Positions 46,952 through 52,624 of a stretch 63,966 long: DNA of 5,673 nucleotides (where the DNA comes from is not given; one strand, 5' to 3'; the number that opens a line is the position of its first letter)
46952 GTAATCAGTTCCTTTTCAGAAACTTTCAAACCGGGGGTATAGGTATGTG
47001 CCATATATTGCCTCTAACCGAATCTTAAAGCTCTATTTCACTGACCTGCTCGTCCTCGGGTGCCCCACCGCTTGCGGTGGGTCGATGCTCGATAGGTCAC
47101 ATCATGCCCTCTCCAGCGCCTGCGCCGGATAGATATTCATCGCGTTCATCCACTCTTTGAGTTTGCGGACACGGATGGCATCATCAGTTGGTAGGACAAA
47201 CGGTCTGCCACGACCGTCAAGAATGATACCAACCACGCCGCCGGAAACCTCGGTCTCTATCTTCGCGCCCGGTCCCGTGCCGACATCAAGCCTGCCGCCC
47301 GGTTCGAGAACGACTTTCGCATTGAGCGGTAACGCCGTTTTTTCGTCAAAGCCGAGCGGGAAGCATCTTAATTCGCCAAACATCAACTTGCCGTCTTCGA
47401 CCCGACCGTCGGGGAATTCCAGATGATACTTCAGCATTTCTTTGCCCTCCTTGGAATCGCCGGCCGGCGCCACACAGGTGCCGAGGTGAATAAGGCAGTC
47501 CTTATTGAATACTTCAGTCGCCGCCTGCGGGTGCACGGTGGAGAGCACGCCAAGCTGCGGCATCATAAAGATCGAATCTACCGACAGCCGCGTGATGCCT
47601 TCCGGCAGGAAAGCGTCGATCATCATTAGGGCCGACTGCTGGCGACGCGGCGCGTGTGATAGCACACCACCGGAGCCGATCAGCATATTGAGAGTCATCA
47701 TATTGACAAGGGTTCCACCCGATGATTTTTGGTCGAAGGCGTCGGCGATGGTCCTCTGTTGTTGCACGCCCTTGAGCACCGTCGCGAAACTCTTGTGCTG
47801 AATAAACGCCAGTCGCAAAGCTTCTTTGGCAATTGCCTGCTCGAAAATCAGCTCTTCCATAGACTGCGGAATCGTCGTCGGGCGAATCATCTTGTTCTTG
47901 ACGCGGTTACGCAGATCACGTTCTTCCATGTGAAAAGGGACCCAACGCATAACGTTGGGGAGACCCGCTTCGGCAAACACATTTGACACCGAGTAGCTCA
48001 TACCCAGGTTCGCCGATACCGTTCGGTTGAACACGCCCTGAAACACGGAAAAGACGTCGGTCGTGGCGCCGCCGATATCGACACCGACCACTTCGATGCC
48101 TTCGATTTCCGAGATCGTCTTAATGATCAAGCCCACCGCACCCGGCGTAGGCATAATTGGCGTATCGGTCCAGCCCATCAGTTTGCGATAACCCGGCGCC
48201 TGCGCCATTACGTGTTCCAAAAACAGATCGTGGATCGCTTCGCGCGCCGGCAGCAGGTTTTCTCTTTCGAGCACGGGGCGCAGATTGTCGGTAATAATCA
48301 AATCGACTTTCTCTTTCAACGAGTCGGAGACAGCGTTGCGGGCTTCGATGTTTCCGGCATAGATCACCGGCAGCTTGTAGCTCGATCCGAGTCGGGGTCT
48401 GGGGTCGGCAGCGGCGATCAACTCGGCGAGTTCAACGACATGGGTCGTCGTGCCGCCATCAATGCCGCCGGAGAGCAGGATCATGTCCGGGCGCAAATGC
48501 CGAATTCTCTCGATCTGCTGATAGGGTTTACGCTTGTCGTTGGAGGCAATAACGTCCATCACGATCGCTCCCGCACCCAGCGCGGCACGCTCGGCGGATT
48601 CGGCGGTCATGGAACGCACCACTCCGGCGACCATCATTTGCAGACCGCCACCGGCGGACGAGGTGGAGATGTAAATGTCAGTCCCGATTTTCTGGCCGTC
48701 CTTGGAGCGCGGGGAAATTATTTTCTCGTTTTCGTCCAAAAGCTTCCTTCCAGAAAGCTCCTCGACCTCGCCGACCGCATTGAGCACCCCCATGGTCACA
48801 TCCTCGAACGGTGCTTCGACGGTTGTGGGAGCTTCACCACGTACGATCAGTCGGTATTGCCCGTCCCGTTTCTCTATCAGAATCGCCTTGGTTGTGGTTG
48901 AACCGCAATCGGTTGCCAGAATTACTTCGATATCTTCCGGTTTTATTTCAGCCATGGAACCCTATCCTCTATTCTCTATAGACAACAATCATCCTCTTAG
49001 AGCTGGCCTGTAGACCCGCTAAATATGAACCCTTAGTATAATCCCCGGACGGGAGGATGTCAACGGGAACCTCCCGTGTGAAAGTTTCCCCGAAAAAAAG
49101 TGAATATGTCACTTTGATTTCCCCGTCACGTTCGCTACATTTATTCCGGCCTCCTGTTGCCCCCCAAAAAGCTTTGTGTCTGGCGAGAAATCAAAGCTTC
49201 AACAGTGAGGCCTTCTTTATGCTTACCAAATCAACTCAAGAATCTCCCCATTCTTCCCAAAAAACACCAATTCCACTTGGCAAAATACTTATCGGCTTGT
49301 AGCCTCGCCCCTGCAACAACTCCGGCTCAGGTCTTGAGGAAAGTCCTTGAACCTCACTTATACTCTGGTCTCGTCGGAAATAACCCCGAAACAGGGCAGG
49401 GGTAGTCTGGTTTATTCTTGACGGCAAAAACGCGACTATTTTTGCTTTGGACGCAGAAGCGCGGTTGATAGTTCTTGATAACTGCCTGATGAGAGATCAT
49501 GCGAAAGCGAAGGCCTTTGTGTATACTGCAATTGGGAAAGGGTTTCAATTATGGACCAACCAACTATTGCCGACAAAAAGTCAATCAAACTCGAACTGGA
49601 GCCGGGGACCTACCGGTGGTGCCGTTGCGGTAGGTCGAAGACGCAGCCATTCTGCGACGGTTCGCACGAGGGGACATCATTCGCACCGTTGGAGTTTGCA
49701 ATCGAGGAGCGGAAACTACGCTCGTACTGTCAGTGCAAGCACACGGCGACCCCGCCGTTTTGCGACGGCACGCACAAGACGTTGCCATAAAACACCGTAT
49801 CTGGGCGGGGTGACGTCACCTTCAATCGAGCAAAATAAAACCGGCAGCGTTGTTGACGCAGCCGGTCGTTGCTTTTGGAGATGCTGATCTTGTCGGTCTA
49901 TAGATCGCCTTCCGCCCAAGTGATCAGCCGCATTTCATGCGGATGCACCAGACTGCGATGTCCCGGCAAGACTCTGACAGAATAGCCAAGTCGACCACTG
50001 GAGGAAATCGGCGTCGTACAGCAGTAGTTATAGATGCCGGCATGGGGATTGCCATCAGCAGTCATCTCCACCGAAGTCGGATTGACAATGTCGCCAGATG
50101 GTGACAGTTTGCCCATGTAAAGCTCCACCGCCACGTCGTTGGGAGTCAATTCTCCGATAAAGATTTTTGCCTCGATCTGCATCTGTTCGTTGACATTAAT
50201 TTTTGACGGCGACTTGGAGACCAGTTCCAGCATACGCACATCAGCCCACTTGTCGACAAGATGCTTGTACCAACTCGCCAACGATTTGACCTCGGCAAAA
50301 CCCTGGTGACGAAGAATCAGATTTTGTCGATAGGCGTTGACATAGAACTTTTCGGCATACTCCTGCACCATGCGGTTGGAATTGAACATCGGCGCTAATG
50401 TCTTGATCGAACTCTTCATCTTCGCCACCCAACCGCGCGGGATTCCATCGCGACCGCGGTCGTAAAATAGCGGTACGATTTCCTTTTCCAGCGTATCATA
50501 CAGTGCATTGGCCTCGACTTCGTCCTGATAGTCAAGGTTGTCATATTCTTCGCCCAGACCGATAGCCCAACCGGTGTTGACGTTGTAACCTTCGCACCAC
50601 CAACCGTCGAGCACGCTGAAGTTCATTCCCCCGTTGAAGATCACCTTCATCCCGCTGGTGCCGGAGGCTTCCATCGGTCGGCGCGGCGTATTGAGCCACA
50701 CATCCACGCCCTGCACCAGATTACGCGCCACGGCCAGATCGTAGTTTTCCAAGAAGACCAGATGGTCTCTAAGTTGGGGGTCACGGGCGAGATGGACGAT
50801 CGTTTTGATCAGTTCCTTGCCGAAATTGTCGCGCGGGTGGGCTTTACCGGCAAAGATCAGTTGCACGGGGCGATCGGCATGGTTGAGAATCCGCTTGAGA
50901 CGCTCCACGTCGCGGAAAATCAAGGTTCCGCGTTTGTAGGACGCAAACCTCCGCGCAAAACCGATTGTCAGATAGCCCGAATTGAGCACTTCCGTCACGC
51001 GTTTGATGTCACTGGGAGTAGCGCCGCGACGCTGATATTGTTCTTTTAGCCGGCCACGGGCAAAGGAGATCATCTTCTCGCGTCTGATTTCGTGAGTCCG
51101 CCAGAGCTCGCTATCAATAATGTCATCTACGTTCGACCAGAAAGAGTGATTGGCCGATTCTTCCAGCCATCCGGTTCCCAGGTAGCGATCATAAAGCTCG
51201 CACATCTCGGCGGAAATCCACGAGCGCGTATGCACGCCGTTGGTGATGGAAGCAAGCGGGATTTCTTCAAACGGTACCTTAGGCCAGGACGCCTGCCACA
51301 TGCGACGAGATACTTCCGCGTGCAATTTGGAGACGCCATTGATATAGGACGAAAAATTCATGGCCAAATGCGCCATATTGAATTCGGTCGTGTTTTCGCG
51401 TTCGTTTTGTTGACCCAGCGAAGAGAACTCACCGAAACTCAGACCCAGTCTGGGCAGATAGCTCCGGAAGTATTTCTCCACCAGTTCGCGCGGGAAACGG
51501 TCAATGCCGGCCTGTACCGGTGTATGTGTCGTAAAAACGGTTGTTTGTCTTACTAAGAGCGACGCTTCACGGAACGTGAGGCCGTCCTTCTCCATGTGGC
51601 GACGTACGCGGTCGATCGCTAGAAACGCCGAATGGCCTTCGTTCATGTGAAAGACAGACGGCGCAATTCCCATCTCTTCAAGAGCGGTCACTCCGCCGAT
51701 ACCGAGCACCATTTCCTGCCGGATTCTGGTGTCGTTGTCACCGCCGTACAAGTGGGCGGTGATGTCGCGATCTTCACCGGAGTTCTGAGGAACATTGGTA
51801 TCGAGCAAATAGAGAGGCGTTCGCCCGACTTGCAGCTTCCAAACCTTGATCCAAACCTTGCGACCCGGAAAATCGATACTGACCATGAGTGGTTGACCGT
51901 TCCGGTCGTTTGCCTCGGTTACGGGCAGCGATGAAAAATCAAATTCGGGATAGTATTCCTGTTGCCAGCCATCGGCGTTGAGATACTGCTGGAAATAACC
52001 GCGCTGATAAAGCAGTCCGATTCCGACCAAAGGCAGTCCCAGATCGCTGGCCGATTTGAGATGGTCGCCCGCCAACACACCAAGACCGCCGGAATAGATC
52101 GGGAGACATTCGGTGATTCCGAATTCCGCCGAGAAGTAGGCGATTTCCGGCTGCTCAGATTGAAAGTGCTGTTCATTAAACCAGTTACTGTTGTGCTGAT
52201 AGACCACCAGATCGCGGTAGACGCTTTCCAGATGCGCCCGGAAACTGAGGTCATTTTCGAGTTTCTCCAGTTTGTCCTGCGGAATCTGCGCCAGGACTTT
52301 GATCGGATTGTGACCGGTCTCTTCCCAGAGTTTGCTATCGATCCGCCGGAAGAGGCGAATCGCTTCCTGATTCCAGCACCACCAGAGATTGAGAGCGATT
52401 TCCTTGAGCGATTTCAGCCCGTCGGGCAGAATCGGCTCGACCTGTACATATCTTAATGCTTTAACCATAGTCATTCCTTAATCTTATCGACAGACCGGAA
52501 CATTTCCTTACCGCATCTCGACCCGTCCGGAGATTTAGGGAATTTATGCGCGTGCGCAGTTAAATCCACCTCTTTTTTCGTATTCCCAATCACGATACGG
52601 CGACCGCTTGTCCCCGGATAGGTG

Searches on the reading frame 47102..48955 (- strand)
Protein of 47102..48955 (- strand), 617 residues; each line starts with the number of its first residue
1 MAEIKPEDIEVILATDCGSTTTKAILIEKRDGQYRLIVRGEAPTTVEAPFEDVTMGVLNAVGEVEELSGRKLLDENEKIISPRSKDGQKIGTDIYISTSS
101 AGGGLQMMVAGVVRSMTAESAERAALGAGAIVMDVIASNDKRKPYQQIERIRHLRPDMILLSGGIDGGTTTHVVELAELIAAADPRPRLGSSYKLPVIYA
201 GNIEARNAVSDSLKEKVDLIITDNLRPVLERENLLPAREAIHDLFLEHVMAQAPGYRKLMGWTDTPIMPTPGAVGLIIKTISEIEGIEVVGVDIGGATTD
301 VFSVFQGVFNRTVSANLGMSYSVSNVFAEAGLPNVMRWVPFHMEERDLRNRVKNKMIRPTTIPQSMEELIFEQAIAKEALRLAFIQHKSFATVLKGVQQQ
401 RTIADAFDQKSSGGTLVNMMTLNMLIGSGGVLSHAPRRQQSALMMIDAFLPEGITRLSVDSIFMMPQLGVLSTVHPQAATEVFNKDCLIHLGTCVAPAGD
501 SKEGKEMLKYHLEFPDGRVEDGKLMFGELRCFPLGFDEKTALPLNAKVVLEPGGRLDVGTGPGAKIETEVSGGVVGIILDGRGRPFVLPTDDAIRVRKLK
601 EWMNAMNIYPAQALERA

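Call 7: search_protein_families(library=pfam, proteins=[window:47102-48955:-], max_evalue=0.01)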
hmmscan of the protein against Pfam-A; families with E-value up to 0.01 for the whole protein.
window:47102-48955:- (617 aa): 3 families
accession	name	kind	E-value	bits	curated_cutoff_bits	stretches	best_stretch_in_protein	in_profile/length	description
PF13941.12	MutL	-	1.5e-130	436.4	27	1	12-487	1-450/450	MutL protein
PF01968.24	Hydantoinase_A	-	4.8e-05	23.2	22.9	0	277-316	69-108/291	Hydantoinase/oxoprolinase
PF05378.19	Hydant_A_N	-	0.00079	19.6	25.2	0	14-68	3-50/176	Hydantoinase/oxoprolinase N-terminal region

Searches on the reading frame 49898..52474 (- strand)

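Call 7: search_protein_families(library=pfam, proteins=[window:49898-52474:-], max_evalue=0.01)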
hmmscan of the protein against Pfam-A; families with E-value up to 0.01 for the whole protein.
window:49898-52474:- (858 aa): 2 families
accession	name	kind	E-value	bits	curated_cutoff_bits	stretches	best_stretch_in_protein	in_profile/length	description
PF00343.26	Phosphorylase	-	3.6e-39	135.1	27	2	274-624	219-579/713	Carbohydrate phosphorylase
PF11897.13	DUF3417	-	1.8e-36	125.4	25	1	16-124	1-109/109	Protein of unknown function (DUF3417)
